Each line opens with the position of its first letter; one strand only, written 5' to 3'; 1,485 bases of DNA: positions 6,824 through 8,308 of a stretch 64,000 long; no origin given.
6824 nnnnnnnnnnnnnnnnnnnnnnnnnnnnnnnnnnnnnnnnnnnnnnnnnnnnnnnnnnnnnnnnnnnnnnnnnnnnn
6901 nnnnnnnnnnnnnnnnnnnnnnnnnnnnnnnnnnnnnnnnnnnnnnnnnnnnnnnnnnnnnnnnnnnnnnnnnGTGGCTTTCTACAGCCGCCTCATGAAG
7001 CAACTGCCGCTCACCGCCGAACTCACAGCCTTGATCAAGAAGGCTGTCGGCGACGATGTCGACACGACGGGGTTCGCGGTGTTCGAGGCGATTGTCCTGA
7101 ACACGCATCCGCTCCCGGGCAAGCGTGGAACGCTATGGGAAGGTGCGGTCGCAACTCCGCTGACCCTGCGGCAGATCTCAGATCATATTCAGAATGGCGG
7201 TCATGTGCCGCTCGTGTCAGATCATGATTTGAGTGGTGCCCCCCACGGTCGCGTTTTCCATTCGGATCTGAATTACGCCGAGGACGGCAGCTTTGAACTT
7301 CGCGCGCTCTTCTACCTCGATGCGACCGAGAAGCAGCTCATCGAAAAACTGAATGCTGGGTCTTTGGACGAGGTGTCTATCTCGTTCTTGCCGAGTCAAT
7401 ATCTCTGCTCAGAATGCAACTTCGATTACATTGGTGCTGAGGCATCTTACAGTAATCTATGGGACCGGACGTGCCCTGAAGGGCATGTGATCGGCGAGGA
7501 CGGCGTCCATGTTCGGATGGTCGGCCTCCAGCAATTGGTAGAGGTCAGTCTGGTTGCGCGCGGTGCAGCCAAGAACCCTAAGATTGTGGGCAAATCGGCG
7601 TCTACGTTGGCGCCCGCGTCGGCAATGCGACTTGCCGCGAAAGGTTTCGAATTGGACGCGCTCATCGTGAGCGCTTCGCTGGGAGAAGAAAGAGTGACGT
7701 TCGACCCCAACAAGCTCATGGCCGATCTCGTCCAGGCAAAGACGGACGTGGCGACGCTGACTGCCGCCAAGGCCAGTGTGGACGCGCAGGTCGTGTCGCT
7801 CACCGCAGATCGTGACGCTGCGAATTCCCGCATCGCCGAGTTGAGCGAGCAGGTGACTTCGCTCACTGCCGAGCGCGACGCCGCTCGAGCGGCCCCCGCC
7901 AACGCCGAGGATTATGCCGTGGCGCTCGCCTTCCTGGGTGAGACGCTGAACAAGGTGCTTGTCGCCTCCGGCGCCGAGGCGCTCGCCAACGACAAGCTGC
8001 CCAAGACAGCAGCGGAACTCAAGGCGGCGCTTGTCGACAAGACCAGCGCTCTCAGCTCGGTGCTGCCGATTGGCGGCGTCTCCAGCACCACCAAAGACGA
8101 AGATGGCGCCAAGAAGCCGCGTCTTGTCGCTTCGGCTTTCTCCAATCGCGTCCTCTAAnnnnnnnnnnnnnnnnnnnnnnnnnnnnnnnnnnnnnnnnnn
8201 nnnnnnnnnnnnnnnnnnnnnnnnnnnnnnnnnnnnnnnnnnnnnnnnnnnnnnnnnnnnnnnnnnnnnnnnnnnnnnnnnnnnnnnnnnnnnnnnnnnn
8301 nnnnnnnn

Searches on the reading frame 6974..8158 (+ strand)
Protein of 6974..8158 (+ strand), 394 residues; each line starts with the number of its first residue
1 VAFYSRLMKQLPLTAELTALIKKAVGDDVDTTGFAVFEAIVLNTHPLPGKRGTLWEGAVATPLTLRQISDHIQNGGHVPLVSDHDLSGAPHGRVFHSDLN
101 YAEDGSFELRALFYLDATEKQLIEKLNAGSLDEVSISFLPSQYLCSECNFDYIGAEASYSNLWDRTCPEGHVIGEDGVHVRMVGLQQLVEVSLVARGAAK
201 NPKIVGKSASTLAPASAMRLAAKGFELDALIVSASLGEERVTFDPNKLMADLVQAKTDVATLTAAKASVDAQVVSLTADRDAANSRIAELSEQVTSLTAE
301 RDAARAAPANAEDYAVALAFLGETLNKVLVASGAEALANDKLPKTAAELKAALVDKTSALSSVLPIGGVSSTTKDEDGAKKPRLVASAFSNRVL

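Call 28: search_protein_families(library=phrogs, proteins=[window:6974-8158:+], max_evalue=0.00001)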
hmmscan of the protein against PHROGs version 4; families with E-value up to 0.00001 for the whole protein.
window:6974-8158:+ (394 aa): 1 family
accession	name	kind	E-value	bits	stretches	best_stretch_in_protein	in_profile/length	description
phrog_37797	-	unknown function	5.7e-69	234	1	7-359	1-352/398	-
